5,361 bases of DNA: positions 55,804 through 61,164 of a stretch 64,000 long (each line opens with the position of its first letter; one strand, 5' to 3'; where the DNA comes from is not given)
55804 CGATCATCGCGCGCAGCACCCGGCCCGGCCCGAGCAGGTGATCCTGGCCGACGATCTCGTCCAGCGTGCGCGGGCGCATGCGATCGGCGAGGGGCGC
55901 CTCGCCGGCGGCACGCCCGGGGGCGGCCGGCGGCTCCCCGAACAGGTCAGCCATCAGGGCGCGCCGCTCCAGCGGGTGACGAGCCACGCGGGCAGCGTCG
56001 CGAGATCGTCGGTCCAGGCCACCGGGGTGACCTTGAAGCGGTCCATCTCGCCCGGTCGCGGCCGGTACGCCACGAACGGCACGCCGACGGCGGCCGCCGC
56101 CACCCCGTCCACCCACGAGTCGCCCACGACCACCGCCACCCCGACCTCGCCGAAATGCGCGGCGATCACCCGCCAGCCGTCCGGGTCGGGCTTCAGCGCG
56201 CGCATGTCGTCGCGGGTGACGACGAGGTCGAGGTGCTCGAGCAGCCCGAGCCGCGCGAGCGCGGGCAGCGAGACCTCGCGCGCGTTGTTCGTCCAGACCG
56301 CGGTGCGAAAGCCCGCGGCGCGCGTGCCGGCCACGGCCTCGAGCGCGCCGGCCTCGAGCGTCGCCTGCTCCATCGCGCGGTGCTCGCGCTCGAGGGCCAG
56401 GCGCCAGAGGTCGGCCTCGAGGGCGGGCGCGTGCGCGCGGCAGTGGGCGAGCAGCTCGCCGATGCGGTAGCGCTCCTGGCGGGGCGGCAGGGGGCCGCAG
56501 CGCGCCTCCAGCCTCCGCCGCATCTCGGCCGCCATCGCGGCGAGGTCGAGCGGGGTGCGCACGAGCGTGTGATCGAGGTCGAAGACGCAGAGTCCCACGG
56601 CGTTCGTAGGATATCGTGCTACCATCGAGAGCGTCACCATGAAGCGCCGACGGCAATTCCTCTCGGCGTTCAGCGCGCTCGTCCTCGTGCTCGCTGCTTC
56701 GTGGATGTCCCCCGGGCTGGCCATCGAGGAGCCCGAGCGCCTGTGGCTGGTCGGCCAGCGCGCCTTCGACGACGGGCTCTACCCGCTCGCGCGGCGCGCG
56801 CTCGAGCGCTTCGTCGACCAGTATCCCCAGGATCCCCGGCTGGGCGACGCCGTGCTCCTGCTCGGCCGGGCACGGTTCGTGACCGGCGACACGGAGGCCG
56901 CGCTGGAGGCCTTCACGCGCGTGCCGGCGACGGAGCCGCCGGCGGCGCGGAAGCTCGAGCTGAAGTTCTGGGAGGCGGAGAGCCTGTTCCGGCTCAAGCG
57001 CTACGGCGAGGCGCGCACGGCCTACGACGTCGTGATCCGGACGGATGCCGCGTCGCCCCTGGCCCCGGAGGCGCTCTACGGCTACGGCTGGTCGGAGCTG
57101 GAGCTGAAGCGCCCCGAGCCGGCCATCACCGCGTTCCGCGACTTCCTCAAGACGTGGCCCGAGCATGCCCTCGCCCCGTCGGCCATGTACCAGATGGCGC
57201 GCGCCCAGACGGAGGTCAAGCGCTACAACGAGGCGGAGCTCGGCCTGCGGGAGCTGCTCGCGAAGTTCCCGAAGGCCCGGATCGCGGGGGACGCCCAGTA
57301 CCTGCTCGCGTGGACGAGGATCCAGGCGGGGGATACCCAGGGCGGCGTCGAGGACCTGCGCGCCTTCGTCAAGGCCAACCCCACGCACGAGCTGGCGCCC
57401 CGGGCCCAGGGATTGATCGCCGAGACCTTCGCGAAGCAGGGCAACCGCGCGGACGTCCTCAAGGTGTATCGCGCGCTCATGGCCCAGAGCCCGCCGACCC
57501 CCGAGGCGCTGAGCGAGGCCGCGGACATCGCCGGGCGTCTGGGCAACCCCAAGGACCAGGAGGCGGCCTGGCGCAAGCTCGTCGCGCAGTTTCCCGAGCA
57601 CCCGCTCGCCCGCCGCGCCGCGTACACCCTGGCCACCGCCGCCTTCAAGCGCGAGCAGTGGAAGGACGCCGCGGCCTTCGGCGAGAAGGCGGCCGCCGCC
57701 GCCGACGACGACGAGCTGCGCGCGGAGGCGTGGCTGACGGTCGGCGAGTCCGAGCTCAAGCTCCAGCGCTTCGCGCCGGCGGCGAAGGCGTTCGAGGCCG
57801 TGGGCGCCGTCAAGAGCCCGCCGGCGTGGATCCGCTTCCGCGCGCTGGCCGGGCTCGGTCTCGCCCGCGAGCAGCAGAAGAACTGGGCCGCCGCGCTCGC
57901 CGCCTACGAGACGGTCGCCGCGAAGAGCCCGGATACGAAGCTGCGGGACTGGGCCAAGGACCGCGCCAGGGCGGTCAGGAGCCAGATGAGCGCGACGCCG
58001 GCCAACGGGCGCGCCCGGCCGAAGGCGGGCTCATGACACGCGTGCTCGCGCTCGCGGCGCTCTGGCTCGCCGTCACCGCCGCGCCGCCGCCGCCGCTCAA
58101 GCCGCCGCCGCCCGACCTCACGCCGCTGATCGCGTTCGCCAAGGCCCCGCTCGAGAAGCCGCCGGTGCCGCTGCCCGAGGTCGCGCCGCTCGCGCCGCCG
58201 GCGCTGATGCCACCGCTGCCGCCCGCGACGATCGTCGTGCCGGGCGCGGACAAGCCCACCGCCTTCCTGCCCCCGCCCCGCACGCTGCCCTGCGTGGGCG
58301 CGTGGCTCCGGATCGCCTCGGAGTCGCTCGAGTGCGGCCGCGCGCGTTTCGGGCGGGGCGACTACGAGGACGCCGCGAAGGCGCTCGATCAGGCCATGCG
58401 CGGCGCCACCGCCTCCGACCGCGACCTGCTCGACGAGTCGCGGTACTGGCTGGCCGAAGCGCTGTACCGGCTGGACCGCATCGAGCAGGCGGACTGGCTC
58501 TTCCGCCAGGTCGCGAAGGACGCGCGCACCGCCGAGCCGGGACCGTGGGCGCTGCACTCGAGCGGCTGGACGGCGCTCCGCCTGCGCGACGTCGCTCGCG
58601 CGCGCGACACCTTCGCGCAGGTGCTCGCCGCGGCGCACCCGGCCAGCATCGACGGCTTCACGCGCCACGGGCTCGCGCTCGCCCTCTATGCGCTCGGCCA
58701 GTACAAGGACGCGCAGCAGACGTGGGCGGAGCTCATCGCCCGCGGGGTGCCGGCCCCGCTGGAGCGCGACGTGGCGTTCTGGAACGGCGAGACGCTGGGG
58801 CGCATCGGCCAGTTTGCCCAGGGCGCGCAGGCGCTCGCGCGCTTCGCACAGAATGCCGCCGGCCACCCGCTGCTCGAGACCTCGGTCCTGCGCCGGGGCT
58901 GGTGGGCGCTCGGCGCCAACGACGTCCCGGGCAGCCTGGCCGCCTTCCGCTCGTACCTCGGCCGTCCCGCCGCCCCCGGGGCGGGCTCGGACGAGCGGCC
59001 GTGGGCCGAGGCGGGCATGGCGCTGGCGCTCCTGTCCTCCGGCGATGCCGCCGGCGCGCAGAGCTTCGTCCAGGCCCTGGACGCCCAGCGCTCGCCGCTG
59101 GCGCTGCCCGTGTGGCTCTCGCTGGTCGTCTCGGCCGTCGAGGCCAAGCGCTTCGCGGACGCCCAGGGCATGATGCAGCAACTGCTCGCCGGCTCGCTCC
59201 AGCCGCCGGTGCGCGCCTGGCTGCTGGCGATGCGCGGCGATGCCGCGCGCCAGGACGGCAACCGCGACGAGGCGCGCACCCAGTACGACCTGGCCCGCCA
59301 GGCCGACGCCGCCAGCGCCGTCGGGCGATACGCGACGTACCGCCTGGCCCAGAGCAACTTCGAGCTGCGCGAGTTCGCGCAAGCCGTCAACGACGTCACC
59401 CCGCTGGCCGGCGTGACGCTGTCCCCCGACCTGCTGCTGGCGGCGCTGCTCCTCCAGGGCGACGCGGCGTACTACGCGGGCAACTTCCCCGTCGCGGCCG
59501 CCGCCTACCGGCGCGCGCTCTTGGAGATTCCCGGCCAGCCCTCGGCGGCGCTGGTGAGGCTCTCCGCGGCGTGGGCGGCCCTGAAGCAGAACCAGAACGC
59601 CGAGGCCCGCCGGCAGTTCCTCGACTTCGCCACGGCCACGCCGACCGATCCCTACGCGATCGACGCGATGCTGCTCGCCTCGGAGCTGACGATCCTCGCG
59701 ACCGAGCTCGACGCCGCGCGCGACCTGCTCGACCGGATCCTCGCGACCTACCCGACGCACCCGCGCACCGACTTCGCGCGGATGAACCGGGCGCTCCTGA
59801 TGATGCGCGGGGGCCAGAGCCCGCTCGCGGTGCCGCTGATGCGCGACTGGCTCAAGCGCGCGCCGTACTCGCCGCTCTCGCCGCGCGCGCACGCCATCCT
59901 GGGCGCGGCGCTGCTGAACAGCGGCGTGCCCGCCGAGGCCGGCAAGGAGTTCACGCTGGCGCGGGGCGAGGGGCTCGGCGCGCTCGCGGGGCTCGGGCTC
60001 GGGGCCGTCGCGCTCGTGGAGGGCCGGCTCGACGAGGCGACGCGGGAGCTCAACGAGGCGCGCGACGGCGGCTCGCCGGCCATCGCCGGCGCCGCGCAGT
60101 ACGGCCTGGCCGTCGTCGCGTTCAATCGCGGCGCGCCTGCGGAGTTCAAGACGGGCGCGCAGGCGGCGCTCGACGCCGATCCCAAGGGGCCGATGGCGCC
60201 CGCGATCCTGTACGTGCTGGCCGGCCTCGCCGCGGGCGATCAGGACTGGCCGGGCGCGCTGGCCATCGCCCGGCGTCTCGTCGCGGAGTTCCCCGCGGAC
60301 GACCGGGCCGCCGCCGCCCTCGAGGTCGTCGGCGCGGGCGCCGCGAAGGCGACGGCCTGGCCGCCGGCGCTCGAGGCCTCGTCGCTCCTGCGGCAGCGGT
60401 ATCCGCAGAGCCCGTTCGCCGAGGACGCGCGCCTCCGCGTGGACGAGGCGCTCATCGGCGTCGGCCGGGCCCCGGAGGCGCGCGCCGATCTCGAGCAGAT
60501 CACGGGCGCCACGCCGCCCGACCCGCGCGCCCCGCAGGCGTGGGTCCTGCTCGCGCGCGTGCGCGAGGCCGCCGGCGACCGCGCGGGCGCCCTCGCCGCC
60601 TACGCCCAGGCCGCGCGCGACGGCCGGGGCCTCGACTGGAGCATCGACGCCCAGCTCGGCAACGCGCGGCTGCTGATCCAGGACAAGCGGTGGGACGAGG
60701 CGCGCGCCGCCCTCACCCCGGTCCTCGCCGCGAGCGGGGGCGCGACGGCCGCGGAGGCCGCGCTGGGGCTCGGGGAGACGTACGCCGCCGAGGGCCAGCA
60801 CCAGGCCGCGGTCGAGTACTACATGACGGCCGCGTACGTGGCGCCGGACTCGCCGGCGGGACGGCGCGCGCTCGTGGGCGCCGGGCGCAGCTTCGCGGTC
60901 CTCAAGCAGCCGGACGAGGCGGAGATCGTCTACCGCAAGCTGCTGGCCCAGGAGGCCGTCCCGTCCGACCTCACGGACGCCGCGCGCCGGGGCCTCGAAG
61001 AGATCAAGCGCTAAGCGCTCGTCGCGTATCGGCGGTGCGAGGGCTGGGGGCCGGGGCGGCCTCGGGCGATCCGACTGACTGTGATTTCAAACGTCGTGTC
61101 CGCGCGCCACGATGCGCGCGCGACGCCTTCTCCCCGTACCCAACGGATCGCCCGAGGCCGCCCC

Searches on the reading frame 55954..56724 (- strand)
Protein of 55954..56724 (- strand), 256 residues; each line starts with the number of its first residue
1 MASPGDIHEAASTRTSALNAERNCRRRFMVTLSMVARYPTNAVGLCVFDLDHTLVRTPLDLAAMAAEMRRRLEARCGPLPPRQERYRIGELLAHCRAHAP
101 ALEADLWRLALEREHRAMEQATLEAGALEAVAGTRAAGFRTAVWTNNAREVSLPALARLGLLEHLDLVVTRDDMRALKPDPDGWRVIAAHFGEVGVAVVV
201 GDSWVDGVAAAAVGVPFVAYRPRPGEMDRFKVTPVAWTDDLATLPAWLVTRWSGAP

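Call 45: search_protein_families(library=pfam, proteins=[window:55954-56724:-], max_evalue=0.00001)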
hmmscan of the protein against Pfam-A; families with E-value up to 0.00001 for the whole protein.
window:55954-56724:- (256 aa): 3 families
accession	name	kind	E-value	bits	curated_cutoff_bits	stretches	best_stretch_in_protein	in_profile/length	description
PF00702.32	Hydrolase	-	2.9e-14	54.3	26.4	1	45-214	3-191/191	haloacid dehalogenase-like hydrolase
PF13419.12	HAD_2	-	1.3e-13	51.8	23.8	1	46-219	1-177/178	Haloacid dehalogenase-like hydrolase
PF12710.13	HAD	-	3.5e-09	37.8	27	1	47-206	2-184/189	haloacid dehalogenase-like hydrolase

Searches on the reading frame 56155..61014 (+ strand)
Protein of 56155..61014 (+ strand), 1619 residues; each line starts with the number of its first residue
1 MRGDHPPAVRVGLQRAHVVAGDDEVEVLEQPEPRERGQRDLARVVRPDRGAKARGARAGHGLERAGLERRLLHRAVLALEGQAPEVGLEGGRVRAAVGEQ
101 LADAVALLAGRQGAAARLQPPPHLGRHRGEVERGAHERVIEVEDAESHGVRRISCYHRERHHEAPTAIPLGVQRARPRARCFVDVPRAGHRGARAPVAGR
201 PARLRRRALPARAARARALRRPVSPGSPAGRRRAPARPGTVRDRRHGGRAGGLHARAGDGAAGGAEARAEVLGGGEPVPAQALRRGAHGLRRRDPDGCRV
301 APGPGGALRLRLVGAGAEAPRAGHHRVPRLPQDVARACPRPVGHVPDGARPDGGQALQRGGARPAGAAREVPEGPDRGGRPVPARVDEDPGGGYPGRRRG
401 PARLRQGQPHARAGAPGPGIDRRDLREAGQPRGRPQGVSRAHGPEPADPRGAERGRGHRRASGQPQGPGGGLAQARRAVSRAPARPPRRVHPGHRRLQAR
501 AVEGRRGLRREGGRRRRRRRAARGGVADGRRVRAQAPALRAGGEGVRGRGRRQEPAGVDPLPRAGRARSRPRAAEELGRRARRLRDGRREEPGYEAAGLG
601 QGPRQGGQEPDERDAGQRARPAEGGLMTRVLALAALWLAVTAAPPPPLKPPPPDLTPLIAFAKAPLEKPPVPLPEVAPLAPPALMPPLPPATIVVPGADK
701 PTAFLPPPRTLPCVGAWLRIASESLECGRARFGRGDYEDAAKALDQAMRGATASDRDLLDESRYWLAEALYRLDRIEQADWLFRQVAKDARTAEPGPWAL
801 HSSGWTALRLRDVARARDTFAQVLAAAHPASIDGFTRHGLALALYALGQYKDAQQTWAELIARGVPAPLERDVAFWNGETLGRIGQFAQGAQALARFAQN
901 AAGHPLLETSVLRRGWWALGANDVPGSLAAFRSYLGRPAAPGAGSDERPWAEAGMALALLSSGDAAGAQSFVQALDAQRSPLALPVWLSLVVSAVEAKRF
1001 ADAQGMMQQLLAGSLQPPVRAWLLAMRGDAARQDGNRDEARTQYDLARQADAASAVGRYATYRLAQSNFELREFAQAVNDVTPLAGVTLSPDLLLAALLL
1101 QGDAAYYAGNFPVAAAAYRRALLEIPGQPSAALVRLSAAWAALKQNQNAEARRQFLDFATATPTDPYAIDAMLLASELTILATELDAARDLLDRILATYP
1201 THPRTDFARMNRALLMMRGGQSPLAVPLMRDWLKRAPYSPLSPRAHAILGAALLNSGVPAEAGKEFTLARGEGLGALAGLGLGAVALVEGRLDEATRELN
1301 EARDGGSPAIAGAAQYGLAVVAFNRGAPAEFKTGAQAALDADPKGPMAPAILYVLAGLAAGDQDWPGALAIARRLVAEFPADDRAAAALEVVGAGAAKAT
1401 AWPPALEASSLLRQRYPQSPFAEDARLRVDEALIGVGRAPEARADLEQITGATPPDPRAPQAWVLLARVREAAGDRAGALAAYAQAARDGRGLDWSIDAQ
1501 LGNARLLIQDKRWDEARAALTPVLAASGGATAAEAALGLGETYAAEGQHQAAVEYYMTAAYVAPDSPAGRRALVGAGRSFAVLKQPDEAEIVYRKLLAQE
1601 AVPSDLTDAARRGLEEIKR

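Call 11: search_protein_families(library=pfam, proteins=[window:56155-61014:+])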
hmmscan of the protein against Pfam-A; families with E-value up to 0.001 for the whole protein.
window:56155-61014:+ (1619 aa): 9 families
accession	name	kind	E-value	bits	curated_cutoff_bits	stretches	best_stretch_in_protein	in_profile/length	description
PF13432.12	TPR_16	-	6.8e-26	90.8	32.7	2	1099-1166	1-65/65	Tetratricopeptide repeat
PF14559.12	TPR_19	-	1e-13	51.8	25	1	1507-1572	1-64/68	Tetratricopeptide repeat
PF07719.23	TPR_2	-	1.7e-12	46.9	27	0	1097-1126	3-32/34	Tetratricopeptide repeat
PF13424.12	TPR_12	-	2.2e-07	31.4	30.1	2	1533-1598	3-73/77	Tetratricopeptide repeat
PF13174.12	TPR_6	-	2.9e-06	28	26.3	0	840-863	6-29/33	Tetratricopeptide repeat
PF09976.15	TPR_21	-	1.1e-05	25.7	25.5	0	1441-1560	57-173/193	Tetratricopeptide repeat-like domain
PF13428.12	TPR_14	-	2e-05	25.3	23.5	0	1460-1489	1-30/44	Tetratricopeptide repeat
PF13525.12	YfiO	-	3.1e-05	24.3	25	0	1138-1222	11-95/203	Outer membrane lipoprotein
PF25063.1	ARM_TT21_C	-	0.00038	20.8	35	0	1131-1197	56-123/209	Tetratricopeptide repeat protein 21 C-terminal ARM domain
